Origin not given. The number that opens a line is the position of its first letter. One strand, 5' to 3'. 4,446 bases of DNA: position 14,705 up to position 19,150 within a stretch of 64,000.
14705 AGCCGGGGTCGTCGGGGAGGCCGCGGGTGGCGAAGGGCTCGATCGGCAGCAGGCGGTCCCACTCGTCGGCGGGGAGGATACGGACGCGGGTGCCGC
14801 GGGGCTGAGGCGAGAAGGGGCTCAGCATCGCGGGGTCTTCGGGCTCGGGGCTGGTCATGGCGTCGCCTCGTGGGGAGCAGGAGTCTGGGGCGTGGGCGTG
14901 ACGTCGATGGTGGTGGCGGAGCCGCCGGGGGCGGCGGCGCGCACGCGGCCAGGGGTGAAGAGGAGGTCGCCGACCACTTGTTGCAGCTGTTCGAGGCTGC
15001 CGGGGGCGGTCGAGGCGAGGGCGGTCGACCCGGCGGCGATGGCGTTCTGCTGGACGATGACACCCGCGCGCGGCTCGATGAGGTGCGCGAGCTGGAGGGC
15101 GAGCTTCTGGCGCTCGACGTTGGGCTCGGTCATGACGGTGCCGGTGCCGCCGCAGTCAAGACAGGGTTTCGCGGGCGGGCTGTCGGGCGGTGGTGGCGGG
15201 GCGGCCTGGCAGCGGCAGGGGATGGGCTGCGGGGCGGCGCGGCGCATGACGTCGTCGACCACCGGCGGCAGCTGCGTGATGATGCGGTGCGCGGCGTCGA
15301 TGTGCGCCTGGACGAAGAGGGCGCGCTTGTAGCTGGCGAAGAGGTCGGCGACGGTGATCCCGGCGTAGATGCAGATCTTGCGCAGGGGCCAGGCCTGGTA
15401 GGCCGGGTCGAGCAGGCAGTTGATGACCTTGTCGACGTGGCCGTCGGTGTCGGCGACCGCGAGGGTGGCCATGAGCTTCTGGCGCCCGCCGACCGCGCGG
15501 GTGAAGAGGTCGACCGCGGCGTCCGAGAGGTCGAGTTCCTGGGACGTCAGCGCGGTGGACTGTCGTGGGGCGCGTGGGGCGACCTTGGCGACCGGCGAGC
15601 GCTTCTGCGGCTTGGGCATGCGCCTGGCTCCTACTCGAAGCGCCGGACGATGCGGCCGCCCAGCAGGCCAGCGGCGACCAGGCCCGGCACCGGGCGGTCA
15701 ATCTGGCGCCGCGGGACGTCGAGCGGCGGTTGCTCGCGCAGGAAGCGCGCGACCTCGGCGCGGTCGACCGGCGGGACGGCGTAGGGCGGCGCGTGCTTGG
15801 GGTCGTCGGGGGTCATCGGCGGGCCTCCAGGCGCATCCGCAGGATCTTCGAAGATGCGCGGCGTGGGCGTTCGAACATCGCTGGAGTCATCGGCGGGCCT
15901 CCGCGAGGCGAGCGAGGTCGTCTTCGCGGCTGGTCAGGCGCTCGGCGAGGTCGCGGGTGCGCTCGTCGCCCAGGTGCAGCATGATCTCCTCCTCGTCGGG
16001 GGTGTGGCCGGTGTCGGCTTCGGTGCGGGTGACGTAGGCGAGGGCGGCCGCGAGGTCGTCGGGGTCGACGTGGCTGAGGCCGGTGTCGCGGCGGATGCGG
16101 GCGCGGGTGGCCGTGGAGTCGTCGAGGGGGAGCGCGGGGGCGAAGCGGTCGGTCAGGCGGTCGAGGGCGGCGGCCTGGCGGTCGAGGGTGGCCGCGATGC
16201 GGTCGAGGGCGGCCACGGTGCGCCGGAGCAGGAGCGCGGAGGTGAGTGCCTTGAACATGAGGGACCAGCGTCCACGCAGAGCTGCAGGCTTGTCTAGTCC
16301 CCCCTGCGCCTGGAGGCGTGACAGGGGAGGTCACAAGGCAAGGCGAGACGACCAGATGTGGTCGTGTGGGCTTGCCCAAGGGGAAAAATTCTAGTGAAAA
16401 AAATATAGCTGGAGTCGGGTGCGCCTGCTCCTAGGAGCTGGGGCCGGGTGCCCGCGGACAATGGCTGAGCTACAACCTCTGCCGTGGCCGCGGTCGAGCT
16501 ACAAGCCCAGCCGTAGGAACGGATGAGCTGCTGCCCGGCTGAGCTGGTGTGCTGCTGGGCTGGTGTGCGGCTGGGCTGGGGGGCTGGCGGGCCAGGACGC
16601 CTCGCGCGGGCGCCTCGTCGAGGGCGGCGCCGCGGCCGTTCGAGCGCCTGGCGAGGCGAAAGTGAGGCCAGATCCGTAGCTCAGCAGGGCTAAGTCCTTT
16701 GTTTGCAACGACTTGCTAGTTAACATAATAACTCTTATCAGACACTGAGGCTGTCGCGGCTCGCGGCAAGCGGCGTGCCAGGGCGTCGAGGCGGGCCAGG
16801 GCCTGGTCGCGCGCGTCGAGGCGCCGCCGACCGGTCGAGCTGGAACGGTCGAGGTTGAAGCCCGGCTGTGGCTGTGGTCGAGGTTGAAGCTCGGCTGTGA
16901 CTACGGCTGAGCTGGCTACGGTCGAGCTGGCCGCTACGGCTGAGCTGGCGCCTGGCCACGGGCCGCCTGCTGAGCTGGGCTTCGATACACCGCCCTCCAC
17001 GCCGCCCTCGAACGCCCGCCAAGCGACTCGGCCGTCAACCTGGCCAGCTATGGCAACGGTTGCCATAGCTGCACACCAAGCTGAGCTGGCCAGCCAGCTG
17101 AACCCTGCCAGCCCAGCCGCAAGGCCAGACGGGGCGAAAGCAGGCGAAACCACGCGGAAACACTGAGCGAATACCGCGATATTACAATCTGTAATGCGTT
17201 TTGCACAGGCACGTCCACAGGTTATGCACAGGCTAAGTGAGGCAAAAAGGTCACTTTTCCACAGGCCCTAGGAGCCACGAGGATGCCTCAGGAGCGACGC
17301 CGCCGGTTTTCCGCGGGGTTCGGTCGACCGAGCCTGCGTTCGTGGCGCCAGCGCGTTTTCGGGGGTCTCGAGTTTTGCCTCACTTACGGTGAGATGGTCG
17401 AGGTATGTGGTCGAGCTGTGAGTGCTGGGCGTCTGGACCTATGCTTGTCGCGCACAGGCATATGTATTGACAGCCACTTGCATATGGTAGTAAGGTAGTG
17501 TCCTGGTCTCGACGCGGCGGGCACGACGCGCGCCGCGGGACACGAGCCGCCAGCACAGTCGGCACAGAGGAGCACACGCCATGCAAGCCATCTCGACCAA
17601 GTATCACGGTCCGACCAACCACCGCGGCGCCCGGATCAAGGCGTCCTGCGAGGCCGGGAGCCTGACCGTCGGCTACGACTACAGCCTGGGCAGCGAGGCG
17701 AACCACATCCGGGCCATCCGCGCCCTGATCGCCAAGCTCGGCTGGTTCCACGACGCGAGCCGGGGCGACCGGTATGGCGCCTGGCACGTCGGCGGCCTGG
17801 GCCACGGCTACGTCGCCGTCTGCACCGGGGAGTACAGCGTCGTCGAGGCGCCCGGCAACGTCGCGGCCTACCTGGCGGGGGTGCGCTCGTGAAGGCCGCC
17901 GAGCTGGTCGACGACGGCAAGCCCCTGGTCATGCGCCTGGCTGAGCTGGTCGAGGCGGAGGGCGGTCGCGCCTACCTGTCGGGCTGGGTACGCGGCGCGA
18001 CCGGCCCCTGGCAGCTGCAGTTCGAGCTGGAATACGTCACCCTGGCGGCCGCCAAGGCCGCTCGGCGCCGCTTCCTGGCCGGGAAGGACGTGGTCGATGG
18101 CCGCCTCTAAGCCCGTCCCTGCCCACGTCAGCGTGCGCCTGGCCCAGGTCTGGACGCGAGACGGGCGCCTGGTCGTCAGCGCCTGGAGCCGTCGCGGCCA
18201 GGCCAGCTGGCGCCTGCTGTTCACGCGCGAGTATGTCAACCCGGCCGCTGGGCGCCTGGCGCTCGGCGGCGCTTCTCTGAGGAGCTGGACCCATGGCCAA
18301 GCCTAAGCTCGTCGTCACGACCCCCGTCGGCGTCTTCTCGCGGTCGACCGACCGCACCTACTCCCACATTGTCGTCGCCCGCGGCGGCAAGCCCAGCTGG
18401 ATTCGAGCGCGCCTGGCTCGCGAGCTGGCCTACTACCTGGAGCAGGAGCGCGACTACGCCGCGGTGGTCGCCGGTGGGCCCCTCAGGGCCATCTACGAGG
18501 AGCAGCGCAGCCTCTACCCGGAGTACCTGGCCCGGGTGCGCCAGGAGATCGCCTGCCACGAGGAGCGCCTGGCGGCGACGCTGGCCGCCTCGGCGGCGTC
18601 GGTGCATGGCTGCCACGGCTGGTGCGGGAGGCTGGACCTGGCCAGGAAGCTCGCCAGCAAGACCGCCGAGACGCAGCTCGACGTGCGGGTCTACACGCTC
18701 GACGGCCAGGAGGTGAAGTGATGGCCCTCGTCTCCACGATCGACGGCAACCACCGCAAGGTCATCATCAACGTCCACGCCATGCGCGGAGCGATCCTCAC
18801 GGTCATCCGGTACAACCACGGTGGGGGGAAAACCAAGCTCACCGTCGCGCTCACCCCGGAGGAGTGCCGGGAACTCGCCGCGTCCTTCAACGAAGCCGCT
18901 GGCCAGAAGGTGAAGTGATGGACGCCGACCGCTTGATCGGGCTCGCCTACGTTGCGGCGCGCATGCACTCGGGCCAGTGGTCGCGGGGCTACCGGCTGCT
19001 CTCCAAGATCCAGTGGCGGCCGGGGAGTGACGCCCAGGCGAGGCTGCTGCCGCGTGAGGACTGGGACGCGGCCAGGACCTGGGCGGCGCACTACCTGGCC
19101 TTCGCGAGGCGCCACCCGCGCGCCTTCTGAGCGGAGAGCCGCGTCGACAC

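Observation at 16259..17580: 1.3-kb noncoding hub between the divergent late and early operons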

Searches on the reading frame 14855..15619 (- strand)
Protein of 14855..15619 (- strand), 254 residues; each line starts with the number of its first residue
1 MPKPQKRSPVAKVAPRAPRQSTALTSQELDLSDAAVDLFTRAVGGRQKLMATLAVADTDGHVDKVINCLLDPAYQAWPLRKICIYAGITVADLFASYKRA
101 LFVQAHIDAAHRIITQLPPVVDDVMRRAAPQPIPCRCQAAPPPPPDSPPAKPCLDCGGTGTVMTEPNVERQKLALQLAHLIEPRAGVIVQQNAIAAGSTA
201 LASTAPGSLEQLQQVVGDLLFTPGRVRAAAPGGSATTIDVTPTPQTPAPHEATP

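Call 11: search_protein_families(library=pfam, proteins=[window:14855-15619:-], max_evalue=0.01)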
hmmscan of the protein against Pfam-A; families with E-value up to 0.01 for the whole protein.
window:14855-15619:- (254 aa): 0 families

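Call 13: search_protein_families(library=phrogs, proteins=[window:14855-15619:-], max_evalue=0.01)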
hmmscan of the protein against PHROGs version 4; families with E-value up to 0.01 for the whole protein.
window:14855-15619:- (254 aa): 0 families

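Call 46: find_homologous_proteins(query=window:14855-15619:-)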
Query window:14855-15619:- (254 aa): 93 proteins with E <= 0.001 among 3957 candidates.
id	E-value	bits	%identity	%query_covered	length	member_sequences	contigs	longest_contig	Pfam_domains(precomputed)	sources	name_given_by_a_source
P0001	4.5e-160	549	100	100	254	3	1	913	-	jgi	jgi:hypothetical protein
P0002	9.8e-82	292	63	91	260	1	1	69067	-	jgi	jgi:hypothetical protein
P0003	2.5e-80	288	59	97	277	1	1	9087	PF27659.1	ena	-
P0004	5.7e-80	286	56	99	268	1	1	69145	PF27659.1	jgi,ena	jgi:hypothetical protein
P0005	7.2e-79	283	59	98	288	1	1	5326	-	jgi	jgi:hypothetical protein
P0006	4.4e-76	274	60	84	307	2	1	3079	-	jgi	jgi:hypothetical protein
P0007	3.1e-75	271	58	94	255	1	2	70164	PF27659.1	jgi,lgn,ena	-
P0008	5.4e-75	270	57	100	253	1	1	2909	-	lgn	-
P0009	4.9e-74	267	54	97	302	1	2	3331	-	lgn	-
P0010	2.8e-72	261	60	86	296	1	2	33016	-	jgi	jgi:hypothetical protein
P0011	6.5e-72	260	56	87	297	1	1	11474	-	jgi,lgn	jgi:hypothetical protein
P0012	3.5e-71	258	58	94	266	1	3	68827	-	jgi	jgi:hypothetical protein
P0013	5.1e-71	257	55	97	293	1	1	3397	-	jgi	jgi:hypothetical protein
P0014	5.9e-71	257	57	94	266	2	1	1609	-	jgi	jgi:hypothetical protein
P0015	9.8e-68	246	54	89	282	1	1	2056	-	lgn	-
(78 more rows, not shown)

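Call 47: find_encoding_contigs(protein=P0002, flank=6000, max_places=2)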
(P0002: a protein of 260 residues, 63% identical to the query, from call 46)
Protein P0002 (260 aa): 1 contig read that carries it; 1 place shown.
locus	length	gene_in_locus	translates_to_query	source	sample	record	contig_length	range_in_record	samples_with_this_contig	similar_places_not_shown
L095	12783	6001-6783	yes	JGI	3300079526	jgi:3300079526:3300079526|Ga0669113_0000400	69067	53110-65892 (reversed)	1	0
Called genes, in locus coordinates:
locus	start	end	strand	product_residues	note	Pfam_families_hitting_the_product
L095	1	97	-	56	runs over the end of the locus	-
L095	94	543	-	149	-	-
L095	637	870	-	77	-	-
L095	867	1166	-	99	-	-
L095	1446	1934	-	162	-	-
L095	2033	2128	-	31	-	-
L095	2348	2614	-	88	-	-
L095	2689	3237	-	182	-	-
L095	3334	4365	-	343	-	PF06067:DUF932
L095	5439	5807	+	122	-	-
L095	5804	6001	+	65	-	-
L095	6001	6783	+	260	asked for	-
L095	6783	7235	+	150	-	-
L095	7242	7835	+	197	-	-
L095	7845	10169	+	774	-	-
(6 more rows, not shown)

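Call 48: search_protein_families(library=pfam, proteins=[P0003, P0004, window:14855-15619:-], max_evalue=1)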
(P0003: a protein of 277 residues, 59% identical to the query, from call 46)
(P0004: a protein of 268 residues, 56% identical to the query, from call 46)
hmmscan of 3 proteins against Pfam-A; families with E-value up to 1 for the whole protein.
P0003 (277 aa): 4 families
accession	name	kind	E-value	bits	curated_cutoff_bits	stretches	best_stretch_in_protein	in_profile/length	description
PF00684.25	DnaJ_CXXCXGXG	-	0.00086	20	32.7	1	145-167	1-25/65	DnaJ central domain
PF20833.2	RNase_E_G_Thio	-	0.037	14.6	26.8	0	159-169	1-11/86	RNase E/G, Thioredoxin-like domain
PF15777.11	Anti-TRAP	-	0.039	14.4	32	1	144-170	12-43/59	Tryptophan RNA-binding attenuator protein inhibitory protein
PF17302.8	DUF5351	-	0.36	11.6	27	0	159-168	19-28/29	Family of unknown function (DUF5351)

P0004 (268 aa): 4 families
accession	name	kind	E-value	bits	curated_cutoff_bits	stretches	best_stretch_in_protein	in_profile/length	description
PF00684.25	DnaJ_CXXCXGXG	-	0.0074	17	32.7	1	148-175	1-30/65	DnaJ central domain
PF15777.11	Anti-TRAP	-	0.5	10.8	32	0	161-175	11-25/59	Tryptophan RNA-binding attenuator protein inhibitory protein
PF17302.8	DUF5351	-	0.88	10.3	27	0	163-173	1-11/29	Family of unknown function (DUF5351)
PF20833.2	RNase_E_G_Thio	-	0.99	10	26.8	0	162-177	1-16/86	RNase E/G, Thioredoxin-like domain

window:14855-15619:- (254 aa): 0 families

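Call 60: search_solved_structures(query=A1, max_evalue=10)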
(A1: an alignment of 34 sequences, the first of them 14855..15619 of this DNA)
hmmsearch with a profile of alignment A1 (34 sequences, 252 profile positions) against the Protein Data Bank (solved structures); distinct sequences matched with E-value up to 10: 12.
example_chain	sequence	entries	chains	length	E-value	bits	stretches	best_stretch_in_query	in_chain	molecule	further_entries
1exk_A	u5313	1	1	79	0.00032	23.1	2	132-163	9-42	DNAJ PROTEIN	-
3lcz_A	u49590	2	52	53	0.0083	18.5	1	134-163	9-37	Inhibitor of TRAP, regulated by T-BOX (Trp) sequence RtpA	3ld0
2bx9_A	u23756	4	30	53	0.078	15.3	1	134-163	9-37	TRYPTOPHAN RNA-BINDING ATTENUATOR PROTEIN-INHIBITORY PROTEIN | Anti-TRAP regulator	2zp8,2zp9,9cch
2ctt_A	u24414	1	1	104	0.48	12.7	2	136-161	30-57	DnaJ homolog subfamily A member 3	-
6rzt_A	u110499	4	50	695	0.78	12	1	28-68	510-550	Putative mitochondrial dynamin protein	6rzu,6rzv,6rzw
6ql4_A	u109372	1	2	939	1.1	11.5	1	28-68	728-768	Putative mitochondrial dynamin protein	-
1nlt_A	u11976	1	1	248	1.7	10.9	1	130-161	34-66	Mitochondrial protein import protein MAS5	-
3e7q_A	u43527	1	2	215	1.8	10.9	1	64-120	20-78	transcriptional regulator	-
8c7s_A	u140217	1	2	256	2.3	10.5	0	15-67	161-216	Global transcriptional regulator CodY (Fragment)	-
8c7o_A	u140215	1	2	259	2.4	10.4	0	15-67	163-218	Global transcriptional regulator CodY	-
6jzb_A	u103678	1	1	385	2.4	10.4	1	134-163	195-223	Chaperone protein DnaJ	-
7zhs_A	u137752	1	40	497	6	9.1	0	134-161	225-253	Ubiquitin-like protein SMT3,DnaJ homolog subfamily A member 2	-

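Call 68: predict_structure(alignment_id=A1)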
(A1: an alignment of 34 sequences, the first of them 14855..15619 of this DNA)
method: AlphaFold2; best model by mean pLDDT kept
length: 254 residues; sequences in the alignment: 34
mean_pLDDT: 78.8   pTM: 0.55
mean pLDDT of the five models: 78.8, 77.2, 76.4, 76.3, 76.3
residues with pLDDT >= 90: 115; 70-90: 58; 50-70: 46; < 50: 35
segments of 3 or more residues with pLDDT < 50: 185-206, 225-236
pLDDT, mean of each block of 10 residues (from residue 1): 64 65 88 93 94 89 95 95 96 94 93 91 89 90 86 92 90 85 55 46 51 72 51 46 66 63
secondary structure, 60 per line:
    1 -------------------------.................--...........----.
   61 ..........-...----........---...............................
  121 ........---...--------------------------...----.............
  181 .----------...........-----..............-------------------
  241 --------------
elements in order: H26-42 H45-55 H60-70 H79-86 H90-128 E132-134 E161-163 H168-181 H192-202 H208-221

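Call 71: fold_search(model_id=the predicted structure, library=pdb)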
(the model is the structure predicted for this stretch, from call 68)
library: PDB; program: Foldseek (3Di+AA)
matches with E <= 10: 26; with E <= 0.001: 0
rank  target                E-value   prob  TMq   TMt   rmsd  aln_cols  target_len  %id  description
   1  9fqr_Ij               1.0e+00  0.08  0.15  0.09  19.4       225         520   12  96-nm repeat of axonemal doublet microtubules from bovine sperm (released 2025-03-26)
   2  2fen_A                1.2e+00  0.08  0.16  0.14  14.8       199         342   15  3-carboxy-cis,cis-muconate lactonizing enzyme from Agrobacterium radiobacter S2 (released 2006-10-31)
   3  5bs2_A                3.2e+00  0.08  0.16  0.28  15.1       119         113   15  Crystal structure of RbcX-IIa from Chlamydomonas reinhardtii in complex with RbcL C-terminal tail (released 2015-08-05)
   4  5bs1_A                3.8e+00  0.06  0.14  0.24  14.6       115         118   14  Crystal structure of RbcX-IIa from Chlamydomonas reinhardtii (released 2015-08-05)
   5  9a50_A                3.8e+00  0.05  0.11  0.11  10.4       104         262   13  Integrative model of RPSB-RPOC by crosslinking MS and deep learning (released 2024-09-18)
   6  4fx0_B                3.8e+00  0.04  0.13  0.22  25.4       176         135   11  Crystal structure of M. tuberculosis transcriptional regulator MosR (released 2012-09-26)
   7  5bs1_C                4.2e+00  0.06  0.16  0.27  15.1       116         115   15  Crystal structure of RbcX-IIa from Chlamydomonas reinhardtii (released 2015-08-05)
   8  2nnn_E                4.8e+00  0.03  0.11  0.20  25.8       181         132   11  Crystal structure of probable transcriptional regulator from Pseudomonas aeruginosa (released 2006-11-21)
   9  8j07_c2               4.8e+00  0.03  0.16  0.08  19.5       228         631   10  96nm repeat of human respiratory doublet microtubule and associated axonemal complexes (released 2023-07-26)
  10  3ubr_A                5.7e+00  0.08  0.19  0.12  10.9       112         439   12  Laue structure of Shewanella oneidensis cytochrome-c Nitrite Reductase (released 2012-04-25)
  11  8uu4_S                6.0e+00  0.08  0.14  0.25   9.4        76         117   20  Cryo-EM structure of the Listeria innocua 70S ribosome in complex with HPF (structure I-A) (released 2024-02-28)
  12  3m8j_B                6.4e+00  0.15  0.18  0.43   5.1        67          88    9  Crystal structure of E.coli FocB at 1.4 A resolution (released 2010-08-04)
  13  1ku7_A                6.7e+00  0.08  0.16  0.42   7.1        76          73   14  Crystal Structure of Thermus aquatics RNA Polymerase SigmaA Subunit Region 4 Bound to-35 Element DNA (released 2002-03-29)
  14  5bs1_B                6.7e+00  0.04  0.16  0.26  16.2       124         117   16  Crystal structure of RbcX-IIa from Chlamydomonas reinhardtii (released 2015-08-05)
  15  7z8j_m                6.7e+00  0.03  0.11  0.07  12.2       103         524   12  Cytoplasmic dynein (A2) bound to BICDR1 (released 2022-07-27)
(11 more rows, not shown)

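Call 74: fold_search(model_id=the predicted structure, library=viral)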
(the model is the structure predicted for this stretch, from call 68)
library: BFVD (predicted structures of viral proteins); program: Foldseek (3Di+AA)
matches with E <= 10: 100; with E <= 0.001: 0
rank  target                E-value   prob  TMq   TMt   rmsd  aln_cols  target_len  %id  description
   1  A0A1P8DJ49            6.2e-02  0.35  0.17  0.20  21.0       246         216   13  (no name in the UniProt tables at hand)
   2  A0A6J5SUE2            3.0e-01  0.12  0.14  0.19  32.5       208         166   17  Terminase small subunit [uncultured Caudovirales phage]
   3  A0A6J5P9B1            6.1e-01  0.07  0.14  0.14  23.3       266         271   14  Uncharacterized protein [uncultured Caudovirales phage]
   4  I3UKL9                1.1e+00  0.11  0.11  0.15  13.7       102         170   20  (no name in the UniProt tables at hand)
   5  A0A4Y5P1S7            1.2e+00  0.20  0.19  0.33  11.2       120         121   12  Uncharacterized protein [Pantoea phage vB_PagS_AAS21]
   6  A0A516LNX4            1.4e+00  0.10  0.14  0.19  23.7       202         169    9  (no name in the UniProt tables at hand)
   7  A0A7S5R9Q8            1.4e+00  0.09  0.17  0.22  12.0       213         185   12  (no name in the UniProt tables at hand)
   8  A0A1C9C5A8            1.5e+00  0.09  0.18  0.21  41.5       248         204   10  Myb-like domain-containing protein [Heterosigma akashiwo virus 01]
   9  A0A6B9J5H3            1.8e+00  0.07  0.17  0.08  27.4       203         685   12  RNA polymerase sigma-70 factor [Vibrio phage vB_VchM_Kuja]
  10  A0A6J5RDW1            2.1e+00  0.20  0.19  0.06  13.0       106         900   19  Peptidase S74 domain-containing protein [uncultured Caudovirales phage]
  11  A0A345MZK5            2.2e+00  0.03  0.13  0.13  29.1       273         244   11  (no name in the UniProt tables at hand)
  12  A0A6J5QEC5            2.3e+00  0.08  0.18  0.18  21.3       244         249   13  Uncharacterized protein [uncultured Caudovirales phage]
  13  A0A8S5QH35            2.3e+00  0.07  0.19  0.21  20.1       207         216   14  DDE transposase family protein [Myoviridae sp. ctxym25]
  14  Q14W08                2.3e+00  0.04  0.13  0.06  26.6       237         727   12  ORF98 [Ranid herpesvirus 2]
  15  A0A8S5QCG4            2.5e+00  0.06  0.19  0.11  28.4       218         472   15  STRUCTURAL MAINTENANCE OF CHROMOSOMES PROTEIN [Siphoviridae sp. ctqBH20]
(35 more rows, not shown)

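Call 97: search_protein_families(library=ncbifam, proteins=[window:14855-15619:-], max_evalue=0.1)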
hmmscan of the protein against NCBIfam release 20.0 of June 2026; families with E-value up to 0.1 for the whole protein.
window:14855-15619:- (254 aa): 0 families

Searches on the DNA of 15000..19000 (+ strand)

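Call 9: search_dna_similar(query=window:15000-19000:+, collection=phages, mode=distant, max_rows=20)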
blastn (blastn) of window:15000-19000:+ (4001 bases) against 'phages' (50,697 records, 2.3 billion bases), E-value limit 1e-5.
No match.

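Call 62: search_rna_families(source=window, start=16200, end=17650, threshold=evalue, max_evalue=1)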
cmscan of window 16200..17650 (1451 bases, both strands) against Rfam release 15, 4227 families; matches with E-value up to 1: 0.
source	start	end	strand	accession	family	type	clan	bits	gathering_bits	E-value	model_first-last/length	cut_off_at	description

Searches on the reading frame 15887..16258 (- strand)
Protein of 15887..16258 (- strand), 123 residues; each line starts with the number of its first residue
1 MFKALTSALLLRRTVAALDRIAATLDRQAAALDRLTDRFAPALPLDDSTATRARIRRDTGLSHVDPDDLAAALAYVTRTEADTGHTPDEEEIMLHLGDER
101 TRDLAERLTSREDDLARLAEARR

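Call 11: search_protein_families(library=pfam, proteins=[window:15887-16258:-], max_evalue=0.01)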
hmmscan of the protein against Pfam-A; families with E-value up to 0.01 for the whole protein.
window:15887-16258:- (123 aa): 0 families

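Call 13: search_protein_families(library=phrogs, proteins=[window:15887-16258:-], max_evalue=0.01)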
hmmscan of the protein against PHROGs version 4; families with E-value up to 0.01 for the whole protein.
window:15887-16258:- (123 aa): 0 families

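Call 35: find_related_loci(query=window:15887-16258:-, collection=metagenome_contigs, flank=6000)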
Query window:15887-16258:- (123 aa) in metagenome_contigs; peptide patterns used: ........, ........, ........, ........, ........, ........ (x = any residue, [..] = any of these).
600 stretches matched a pattern, but none encodes a relative of the query by tblastn (E <= 1e-3).

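Call 97: search_protein_families(library=ncbifam, proteins=[window:15887-16258:-], max_evalue=0.1)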
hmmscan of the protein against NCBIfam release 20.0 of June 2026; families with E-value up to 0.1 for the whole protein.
window:15887-16258:- (123 aa): 0 families

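Call 105: predict_structure(alignment_id=A3)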
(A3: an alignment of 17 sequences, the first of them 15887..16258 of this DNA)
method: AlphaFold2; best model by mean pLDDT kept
length: 123 residues; sequences in the alignment: 17
mean_pLDDT: 83.7   pTM: 0.43
mean pLDDT of the five models: 83.7, 83.2, 82.4, 81.9, 79.9
residues with pLDDT >= 90: 70; 70-90: 25; 50-70: 26; < 50: 2
segments of 3 or more residues with pLDDT < 50: none
pLDDT, mean of each block of 10 residues (from residue 1): 87 96 95 75 51 61 73 94 94 91 91 94 85
secondary structure, 60 per line:
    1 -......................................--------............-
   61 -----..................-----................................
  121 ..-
elements in order: H2-39 H48-59 H66-83 H89-122

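Call 108: fold_search(model_id=the predicted structure, library=pdb)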
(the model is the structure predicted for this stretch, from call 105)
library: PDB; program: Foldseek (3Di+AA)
matches with E <= 10: 103; with E <= 0.001: 0
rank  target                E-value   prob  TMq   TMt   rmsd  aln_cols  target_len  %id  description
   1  2v4j_C                2.7e-01  0.57  0.24  0.28   5.7        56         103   18  THE CRYSTAL STRUCTURE OF Desulfovibrio vulgaris DISSIMILATORY SULFITE REDUCTASE BOUND TO DsrC PROVIDES NOVEL INSIGHTS  (released 2008-12-02)
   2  9e78_2C               6.1e-01  0.44  0.23  0.13   8.1        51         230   24  48-nm repeat of the Leishmania tarentolae doublet microtubule (released 2025-03-12)
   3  9e78_2B               7.1e-01  0.41  0.23  0.12   7.1        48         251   23  48-nm repeat of the Leishmania tarentolae doublet microtubule (released 2025-03-12)
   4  2xsj_C                7.7e-01  0.51  0.24  0.29   4.5        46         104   13  Structure of desulforubidin from Desulfomicrobium norvegicum (released 2011-08-24)
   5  9e2g_2L               1.0e+00  0.44  0.26  0.14   7.1        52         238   17  Cryo-EM structure of 48 nm repeat of microtubule doublet from T. brucei flagellum (released 2025-03-12)
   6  3jso_A                1.4e+00  0.35  0.24  0.16   9.0        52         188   19  Classic Protein With a New Twist: crystal structure of a LexA repressor DNA complex (released 2010-08-18)
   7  6sxf_A                1.6e+00  0.18  0.20  0.11   7.0        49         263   33  Crystal Structure of the Voltage-Gated Sodium Channel NavMs (F208L) in complex with Tamoxifen (2.8 Angstrom resolution (released 2021-02-03)
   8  3jso_B                2.0e+00  0.28  0.24  0.16   9.0        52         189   19  Classic Protein With a New Twist: crystal structure of a LexA repressor DNA complex (released 2010-08-18)
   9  3or1_C                2.0e+00  0.25  0.24  0.28   4.4        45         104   11  Crystal structure of dissimilatory sulfite reductase I (DsrI) (released 2010-09-22)
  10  6sxg                  2.3e+00  0.14  0.19  0.10   7.0        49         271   33  Crystal Structure of the Voltage-Gated Sodium Channel NavMs in complex with 4-hydroxytamoxifen (2.4 Angstrom resolution) (released 2021-02-03)
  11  3jsp_B                2.5e+00  0.23  0.24  0.16   9.1        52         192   19  Classic Protein With a New Twist: crystal structure of a LexA repressor DNA complex (released 2010-08-18)
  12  8z4f_B                2.7e+00  0.15  0.20  0.12   6.8        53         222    9  Pseudomurein Endoisopeptidases PeiP (released 2024-10-30)
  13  1tlv                  2.9e+00  0.16  0.24  0.15   9.0        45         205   18  Structure of the native and inactive LicT PRD from B. subtilis (released 2005-02-08)
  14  9o3e_O                3.3e+00  0.38  0.26  0.14   2.2        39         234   15  Plasmodium falciparum 20S proteasome bound to inhibitor 159 (released 2025-11-12)
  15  1jhh_A                3.3e+00  0.20  0.24  0.16   9.2        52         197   19  LEXA S119A MUTANT (released 2001-09-19)
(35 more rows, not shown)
